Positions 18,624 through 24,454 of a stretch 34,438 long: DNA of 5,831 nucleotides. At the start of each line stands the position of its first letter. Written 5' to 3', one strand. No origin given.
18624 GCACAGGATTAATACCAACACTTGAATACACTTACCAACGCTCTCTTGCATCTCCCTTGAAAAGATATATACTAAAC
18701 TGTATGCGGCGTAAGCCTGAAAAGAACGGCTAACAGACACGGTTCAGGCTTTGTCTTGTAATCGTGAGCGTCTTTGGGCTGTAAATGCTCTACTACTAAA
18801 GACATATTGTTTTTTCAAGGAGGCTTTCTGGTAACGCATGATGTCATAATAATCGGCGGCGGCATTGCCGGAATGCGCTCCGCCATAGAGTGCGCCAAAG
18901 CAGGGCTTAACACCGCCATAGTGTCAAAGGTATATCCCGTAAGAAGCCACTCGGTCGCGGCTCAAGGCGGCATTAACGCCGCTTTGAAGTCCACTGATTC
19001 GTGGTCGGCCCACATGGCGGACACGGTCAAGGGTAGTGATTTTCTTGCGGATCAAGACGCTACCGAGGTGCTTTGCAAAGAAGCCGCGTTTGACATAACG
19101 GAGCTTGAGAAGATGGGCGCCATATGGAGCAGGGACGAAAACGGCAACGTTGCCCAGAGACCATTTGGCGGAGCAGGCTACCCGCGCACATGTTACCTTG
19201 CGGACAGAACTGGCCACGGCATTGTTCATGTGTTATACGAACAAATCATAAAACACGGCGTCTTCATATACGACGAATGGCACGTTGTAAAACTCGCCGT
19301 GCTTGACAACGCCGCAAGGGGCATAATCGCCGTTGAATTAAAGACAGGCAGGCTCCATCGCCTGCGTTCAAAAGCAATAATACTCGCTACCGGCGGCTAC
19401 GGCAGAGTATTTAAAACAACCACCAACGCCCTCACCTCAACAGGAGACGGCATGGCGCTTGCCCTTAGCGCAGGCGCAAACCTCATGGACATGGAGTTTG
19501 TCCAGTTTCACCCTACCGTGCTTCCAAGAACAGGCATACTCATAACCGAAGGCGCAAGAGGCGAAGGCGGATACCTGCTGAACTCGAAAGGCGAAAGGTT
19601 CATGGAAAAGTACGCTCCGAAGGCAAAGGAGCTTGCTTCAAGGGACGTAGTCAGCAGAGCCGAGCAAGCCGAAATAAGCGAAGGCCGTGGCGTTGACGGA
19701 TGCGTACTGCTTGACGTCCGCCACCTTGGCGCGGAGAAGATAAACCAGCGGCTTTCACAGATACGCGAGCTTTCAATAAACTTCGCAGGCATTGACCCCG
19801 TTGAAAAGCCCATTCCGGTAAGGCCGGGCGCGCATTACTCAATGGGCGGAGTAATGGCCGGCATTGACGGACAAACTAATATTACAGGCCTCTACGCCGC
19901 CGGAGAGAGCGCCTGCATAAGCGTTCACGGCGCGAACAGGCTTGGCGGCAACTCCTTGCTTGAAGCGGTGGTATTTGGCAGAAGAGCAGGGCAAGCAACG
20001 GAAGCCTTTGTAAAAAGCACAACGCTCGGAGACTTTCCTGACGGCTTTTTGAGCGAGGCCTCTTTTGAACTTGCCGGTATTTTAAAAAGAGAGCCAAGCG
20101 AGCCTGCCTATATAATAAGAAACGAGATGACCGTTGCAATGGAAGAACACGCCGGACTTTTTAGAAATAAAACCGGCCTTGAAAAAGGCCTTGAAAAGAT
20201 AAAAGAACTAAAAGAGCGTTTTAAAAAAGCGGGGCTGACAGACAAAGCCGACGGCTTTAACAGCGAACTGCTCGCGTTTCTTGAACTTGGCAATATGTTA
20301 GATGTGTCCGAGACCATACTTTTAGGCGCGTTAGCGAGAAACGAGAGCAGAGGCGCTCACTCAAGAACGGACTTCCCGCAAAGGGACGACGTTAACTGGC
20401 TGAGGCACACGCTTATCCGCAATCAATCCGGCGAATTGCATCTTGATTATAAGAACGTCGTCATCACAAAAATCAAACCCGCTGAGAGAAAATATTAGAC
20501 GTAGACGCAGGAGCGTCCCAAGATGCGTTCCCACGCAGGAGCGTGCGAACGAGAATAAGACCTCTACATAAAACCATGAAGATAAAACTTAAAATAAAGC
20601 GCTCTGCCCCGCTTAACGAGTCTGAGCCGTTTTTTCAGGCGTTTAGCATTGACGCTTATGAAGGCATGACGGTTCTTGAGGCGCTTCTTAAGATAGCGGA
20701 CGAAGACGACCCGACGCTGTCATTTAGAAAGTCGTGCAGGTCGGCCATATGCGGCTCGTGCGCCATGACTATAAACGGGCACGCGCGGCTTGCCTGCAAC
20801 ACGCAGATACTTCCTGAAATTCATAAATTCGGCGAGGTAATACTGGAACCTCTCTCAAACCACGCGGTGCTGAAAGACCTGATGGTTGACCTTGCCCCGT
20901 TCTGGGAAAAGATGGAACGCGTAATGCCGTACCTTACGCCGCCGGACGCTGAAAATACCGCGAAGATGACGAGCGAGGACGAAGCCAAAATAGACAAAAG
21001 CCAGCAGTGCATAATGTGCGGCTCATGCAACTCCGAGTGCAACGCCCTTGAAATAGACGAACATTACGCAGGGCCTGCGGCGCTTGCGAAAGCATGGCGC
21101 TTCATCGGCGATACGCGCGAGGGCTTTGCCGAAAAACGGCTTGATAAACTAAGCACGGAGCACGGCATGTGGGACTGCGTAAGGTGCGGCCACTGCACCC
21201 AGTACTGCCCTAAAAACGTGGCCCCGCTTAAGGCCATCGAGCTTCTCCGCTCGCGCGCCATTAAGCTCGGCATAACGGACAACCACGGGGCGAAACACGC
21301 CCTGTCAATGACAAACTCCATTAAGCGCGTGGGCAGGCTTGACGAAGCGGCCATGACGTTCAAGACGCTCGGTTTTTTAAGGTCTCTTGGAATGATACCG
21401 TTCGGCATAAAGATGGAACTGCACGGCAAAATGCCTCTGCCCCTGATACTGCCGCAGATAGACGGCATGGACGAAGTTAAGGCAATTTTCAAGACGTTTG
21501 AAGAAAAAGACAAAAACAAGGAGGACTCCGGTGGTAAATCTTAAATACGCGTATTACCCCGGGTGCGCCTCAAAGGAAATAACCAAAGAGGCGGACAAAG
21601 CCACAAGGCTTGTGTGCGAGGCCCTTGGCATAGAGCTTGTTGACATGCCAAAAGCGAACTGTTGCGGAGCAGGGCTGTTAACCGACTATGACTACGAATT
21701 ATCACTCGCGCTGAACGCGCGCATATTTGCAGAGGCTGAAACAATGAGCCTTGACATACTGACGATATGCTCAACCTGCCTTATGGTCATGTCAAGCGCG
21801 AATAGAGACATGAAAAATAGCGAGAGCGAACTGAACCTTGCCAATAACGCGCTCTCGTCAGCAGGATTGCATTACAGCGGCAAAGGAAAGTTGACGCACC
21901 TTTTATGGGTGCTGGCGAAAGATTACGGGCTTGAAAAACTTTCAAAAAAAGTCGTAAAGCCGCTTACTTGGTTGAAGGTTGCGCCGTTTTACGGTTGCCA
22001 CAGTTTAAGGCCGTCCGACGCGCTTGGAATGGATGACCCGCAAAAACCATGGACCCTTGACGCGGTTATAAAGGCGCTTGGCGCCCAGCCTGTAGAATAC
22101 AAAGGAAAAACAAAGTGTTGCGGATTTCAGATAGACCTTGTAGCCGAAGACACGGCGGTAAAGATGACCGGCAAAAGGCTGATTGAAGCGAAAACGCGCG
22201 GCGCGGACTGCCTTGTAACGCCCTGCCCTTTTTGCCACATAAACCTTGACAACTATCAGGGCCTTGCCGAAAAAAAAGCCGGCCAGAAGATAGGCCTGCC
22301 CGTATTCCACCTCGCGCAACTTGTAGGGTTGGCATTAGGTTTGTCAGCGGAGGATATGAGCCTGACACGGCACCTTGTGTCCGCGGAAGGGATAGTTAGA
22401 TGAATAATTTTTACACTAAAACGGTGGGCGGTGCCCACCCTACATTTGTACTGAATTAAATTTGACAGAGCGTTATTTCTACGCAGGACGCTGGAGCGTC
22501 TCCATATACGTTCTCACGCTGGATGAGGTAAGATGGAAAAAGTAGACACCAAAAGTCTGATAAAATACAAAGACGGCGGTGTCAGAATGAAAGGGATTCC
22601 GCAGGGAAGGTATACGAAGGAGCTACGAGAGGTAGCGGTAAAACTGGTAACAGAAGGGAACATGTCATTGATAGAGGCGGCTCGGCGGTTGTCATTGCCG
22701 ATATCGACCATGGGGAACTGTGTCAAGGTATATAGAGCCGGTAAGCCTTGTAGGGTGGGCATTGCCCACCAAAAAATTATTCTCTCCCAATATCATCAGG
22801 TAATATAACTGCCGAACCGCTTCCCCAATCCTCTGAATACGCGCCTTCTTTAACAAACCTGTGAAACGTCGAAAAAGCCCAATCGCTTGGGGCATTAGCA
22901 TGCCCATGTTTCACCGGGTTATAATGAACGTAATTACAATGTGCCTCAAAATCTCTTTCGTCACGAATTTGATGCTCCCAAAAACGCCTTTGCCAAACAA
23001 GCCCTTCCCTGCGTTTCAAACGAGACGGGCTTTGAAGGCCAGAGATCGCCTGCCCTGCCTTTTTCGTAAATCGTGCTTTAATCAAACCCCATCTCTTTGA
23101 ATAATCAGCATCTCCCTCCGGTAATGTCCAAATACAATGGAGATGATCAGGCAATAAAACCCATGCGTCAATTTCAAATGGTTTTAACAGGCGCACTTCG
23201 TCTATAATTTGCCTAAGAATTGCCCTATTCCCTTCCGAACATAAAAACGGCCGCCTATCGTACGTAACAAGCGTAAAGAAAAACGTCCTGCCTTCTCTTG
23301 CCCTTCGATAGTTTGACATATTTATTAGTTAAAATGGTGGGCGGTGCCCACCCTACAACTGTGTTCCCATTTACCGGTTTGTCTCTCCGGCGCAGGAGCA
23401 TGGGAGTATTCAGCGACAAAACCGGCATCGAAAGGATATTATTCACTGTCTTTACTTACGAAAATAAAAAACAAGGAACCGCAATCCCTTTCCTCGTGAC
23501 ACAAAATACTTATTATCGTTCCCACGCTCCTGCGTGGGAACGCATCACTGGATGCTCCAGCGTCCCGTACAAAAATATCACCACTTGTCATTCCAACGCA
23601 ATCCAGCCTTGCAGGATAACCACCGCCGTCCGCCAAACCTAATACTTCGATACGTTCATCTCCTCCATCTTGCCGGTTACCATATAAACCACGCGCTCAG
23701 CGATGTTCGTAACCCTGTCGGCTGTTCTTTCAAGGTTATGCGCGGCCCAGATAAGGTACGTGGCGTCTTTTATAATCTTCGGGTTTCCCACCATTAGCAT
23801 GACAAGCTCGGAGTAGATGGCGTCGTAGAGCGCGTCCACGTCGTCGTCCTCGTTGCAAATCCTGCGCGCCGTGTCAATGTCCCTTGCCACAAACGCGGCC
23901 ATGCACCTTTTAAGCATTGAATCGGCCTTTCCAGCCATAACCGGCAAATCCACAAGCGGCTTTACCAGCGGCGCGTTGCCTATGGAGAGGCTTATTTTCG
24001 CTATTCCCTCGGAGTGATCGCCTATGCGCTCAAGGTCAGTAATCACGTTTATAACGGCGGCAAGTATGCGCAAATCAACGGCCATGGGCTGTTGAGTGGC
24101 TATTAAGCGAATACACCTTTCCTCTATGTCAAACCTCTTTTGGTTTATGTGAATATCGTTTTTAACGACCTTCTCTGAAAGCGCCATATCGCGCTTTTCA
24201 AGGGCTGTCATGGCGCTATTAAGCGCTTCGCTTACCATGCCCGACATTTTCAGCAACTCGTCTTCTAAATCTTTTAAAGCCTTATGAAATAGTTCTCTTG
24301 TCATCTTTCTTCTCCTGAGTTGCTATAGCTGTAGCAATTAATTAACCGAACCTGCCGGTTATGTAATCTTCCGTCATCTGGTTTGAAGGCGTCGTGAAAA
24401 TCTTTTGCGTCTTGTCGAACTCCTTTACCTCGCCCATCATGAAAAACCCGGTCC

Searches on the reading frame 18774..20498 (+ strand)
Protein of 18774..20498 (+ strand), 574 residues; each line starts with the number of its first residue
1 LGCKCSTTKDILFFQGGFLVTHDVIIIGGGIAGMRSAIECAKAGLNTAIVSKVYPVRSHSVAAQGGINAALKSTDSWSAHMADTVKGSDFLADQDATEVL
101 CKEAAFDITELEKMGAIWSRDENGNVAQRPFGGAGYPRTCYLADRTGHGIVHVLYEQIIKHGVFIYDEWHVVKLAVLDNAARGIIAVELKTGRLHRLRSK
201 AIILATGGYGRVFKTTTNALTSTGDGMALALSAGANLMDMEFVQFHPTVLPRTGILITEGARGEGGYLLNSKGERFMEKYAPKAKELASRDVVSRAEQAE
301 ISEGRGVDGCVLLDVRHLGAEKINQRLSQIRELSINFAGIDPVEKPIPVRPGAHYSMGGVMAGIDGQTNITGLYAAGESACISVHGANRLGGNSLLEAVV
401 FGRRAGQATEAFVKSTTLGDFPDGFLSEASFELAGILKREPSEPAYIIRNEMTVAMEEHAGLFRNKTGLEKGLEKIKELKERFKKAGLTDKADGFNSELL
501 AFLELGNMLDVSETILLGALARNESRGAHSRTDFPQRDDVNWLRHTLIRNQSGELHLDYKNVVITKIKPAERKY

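Call 7: search_protein_families(library=ncbifam, proteins=[window:18774-20498:+], max_evalue=0.00001)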
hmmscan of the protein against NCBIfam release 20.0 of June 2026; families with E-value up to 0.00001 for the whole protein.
window:18774-20498:+ (574 aa): 43 families (the best 25 are shown)
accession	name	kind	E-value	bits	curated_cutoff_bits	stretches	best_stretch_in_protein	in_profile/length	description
TIGR01812.1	sdhA_frdA_Gneg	subfamily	1.7e-231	769.6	567.3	1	23-574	1-568/568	succinate dehydrogenase or fumarate reductase, flavoprotein subunit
NF004724.0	PRK06069.1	subfamily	4.9e-207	688.7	826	1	20-574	4-577/577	succinate dehydrogenase/fumarate reductase flavoprotein subunit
TIGR01816.1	sdhA_forward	equivalog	1.8e-204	680.2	727.35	1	22-573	3-583/584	succinate dehydrogenase flavoprotein subunit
NF004613.0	PRK05945.1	equivalog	3.9e-200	666.3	824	1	20-574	2-575/575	succinate dehydrogenase/fumarate reductase flavoprotein subunit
NF006686.0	PRK09231.1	equivalog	7.7e-178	592.7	854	1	20-574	4-581/598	fumarate reductase (quinol) flavoprotein subunit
TIGR01176.1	fum_red_Fp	equivalog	5.7e-177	589.9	932.7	1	20-574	2-579/580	fumarate reductase (quinol) flavoprotein subunit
NF005037.0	PRK06452.1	equivalog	5.9e-165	550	862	1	20-574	4-566/566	succinate dehydrogenase flavoprotein subunit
NF042982.1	MFR_Fp_SdhA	equivalog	4.7e-157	524.1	1100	1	19-573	45-612/612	8-methylmenaquinol:fumarate reductase flavoprotein subunit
NF006383.0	PRK08626.1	equivalog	1.1e-154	516.2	663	2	121-574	131-598/657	fumarate reductase flavoprotein subunit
NF004900.0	PRK06263.1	equivalog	5.1e-152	507.3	718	1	20-552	6-538/546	fumarate reductase (CoM/CoB) subunit TfrA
NF005866.0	PRK07803.1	equivalog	1e-130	436.8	819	2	21-283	8-290/631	fumarate reductase/succinate dehydrogenase flavoprotein subunit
NF006392.0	PRK08641.1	equivalog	4.6e-128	428.4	855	1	22-574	4-579/593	succinate dehydrogenase flavoprotein subunit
NF005867.0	PRK07804.1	equivalog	5.7e-120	401.1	639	1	20-554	17-535/548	L-aspartate oxidase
TIGR00551.1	nadB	equivalog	1.7e-119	399.7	452.75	1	22-535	3-489/489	L-aspartate oxidase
NF005636.0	PRK07395.1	subfamily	2.3e-115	386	723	1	21-551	12-550/560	L-aspartate oxidase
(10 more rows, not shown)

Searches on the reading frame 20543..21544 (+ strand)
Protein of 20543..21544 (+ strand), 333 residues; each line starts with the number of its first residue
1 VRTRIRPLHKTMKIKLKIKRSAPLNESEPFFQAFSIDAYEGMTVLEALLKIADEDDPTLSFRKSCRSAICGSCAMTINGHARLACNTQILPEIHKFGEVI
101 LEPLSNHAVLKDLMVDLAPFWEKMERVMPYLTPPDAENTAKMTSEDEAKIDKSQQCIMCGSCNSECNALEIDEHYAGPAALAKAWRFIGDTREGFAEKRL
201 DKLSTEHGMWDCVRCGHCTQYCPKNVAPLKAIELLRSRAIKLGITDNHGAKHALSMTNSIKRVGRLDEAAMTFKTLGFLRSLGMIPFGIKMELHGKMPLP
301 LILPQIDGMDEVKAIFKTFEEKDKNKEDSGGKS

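Call 7: search_protein_families(library=ncbifam, proteins=[window:20543-21544:+], max_evalue=0.00001)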
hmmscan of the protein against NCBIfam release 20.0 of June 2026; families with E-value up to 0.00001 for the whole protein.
window:20543-21544:+ (333 aa): 15 families
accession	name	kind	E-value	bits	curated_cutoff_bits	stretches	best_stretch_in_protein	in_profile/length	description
NF009226.0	PRK12576.1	equivalog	6.2e-76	255.8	344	1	10-284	6-285/317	succinate dehydrogenase/fumarate reductase iron-sulfur subunit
NF009227.0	PRK12577.1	equivalog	1.7e-74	250.5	349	1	12-325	1-328/330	succinate dehydrogenase/fumarate reductase iron-sulfur subunit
NF004616.0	PRK05950.1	subfamily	3.4e-69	232.6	228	1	10-241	2-235/238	succinate dehydrogenase iron-sulfur subunit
TIGR00384.1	dhsB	subfamily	9.7e-68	227.9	88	1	18-236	1-222/222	succinate dehydrogenase and fumarate reductase iron-sulfur protein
NF042952.1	MFR_FeS_SdhB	equivalog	5.9e-57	193.1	600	1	34-316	20-311/320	8-methylmenaquinol:fumarate reductase iron-sulfur subunit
NF009051.0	PRK12385.1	equivalog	2.9e-52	177.5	333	1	11-235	4-228/244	succinate dehydrogenase/fumarate reductase iron-sulfur subunit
NF004898.0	PRK06259.1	equivalog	4.8e-49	167.3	385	1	13-248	3-226/488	fumarate reductase (CoM/CoB) subunit TfrB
NF009225.0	PRK12575.1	subfamily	1.1e-41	142.8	443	1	16-238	7-229/235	succinate dehydrogenase/fumarate reductase iron-sulfur subunit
NF010071.0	PRK13552.1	equivalog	4.1e-40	137.6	264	1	13-240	4-236/241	fumarate reductase iron-sulfur subunit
NF006391.0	PRK08640.1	equivalog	4e-32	111.1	244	1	10-234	3-234/254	succinate dehydrogenase iron-sulfur subunit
NF009052.0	PRK12386.1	equivalog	5.3e-27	94.5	256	1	15-226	6-217/255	succinate dehydrogenase/fumarate reductase iron-sulfur subunit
NF005746.0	PRK07570.1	subfamily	2.1e-17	63.2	243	1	12-238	1-239/250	succinate dehydrogenase/fumarate reductase iron-sulfur subunit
NF008369.0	PRK11168.1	equivalog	2.1e-08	33.5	278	1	151-227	8-75/401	anaerobic glycerol-3-phosphate dehydrogenase subunit C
TIGR03290.1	CoB_CoM_SS_C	equivalog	3.6e-07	30.3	160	1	154-268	2-104/144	CoB--CoM heterodisulfide reductase subunit C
NF041779.1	hetero_SS_HdrC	equivalog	3e-06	26.9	350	0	154-245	31-109/198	ferredoxin:CoB-CoM heterodisulfide reductase subunit HdrC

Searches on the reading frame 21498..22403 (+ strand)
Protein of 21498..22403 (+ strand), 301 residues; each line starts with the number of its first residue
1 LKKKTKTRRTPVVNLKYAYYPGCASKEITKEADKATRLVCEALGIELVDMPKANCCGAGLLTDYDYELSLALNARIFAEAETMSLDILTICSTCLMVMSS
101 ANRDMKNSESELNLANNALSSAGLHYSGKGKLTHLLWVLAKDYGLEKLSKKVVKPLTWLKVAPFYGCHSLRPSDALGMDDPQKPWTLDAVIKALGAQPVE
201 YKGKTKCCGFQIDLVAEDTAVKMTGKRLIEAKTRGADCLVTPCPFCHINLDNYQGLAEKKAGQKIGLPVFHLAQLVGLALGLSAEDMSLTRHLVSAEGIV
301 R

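Call 7: search_protein_families(library=ncbifam, proteins=[window:21498-22403:+], max_evalue=0.00001)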
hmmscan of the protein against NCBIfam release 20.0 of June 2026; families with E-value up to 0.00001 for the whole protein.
window:21498-22403:+ (301 aa): 6 families
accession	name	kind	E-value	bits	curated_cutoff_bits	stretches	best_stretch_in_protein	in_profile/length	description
NF042965.1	MFR_anch_SdhE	equivalog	4.1e-73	246.4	500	1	16-296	2-278/282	8-methylmenaquinol:fumarate reductase membrane anchor subunit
TIGR03288.1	CoB_CoM_SS_B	equivalog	5.9e-71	239.1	345.15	1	16-299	1-286/290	CoB--CoM heterodisulfide reductase subunit B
NF041780.1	hetero_SS_HdrB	equivalog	1.3e-28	100.2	450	1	33-299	22-301/304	ferredoxin:CoB-CoM heterodisulfide reductase subunit HdrB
NF045670.1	quin_L_LdhH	equivalog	1.6e-13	49.9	800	1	7-275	459-704/706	L-lactate dehydrogenase (quinone) large subunit LdhH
NF004898.0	PRK06259.1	equivalog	2.7e-08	32.9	385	1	13-253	260-466/488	fumarate reductase (CoM/CoB) subunit TfrB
NF008369.0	PRK11168.1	equivalog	5.6e-08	32.1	278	1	7-105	159-259/401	anaerobic glycerol-3-phosphate dehydrogenase subunit C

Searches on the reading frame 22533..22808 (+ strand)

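Call 83: search_protein_families(library=pfam, proteins=[window:22533-22808:+], max_evalue=0.01)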
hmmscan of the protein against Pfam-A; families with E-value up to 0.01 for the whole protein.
window:22533-22808:+ (91 aa): 1 family
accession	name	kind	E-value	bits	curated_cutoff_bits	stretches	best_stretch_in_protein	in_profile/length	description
PF01527.26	HTH_Tnp_1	-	1.3e-05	25.7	24.1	1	25-70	5-50/75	Transposase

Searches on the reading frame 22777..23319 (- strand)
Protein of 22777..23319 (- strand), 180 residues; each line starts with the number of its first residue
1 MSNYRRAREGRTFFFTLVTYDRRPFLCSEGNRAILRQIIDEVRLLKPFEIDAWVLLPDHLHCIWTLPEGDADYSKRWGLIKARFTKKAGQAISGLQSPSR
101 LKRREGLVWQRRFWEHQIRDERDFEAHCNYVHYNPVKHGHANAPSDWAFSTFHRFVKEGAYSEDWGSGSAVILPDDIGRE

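Call 22: search_protein_families(library=pfam, proteins=[window:22777-23319:-], max_evalue=0.00001)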
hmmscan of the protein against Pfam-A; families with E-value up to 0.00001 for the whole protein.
window:22777-23319:- (180 aa): 0 families

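Call 83: search_protein_families(library=pfam, proteins=[window:22777-23319:-], max_evalue=0.01)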
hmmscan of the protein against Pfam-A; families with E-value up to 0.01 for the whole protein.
window:22777-23319:- (180 aa): 1 family
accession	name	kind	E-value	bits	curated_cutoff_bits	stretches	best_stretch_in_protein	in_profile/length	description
PF01797.21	Y1_Tnp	-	0.0002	21.9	23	1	16-133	10-120/121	Transposase IS200 like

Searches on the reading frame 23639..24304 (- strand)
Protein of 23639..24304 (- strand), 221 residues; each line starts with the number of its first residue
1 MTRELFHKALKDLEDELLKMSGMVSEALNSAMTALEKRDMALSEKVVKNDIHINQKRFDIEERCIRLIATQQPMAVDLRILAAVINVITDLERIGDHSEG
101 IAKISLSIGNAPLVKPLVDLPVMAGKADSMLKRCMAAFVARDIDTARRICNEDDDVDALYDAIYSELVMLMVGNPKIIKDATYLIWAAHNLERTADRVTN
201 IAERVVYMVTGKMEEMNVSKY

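Call 22: search_protein_families(library=pfam, proteins=[window:23639-24304:-], max_evalue=0.00001)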
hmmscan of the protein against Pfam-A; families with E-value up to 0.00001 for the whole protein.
window:23639-24304:- (221 aa): 1 family
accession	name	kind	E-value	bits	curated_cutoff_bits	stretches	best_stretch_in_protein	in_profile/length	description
PF01895.24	PhoU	-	2.5e-42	143.6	23.5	2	17-104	1-88/89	PhoU domain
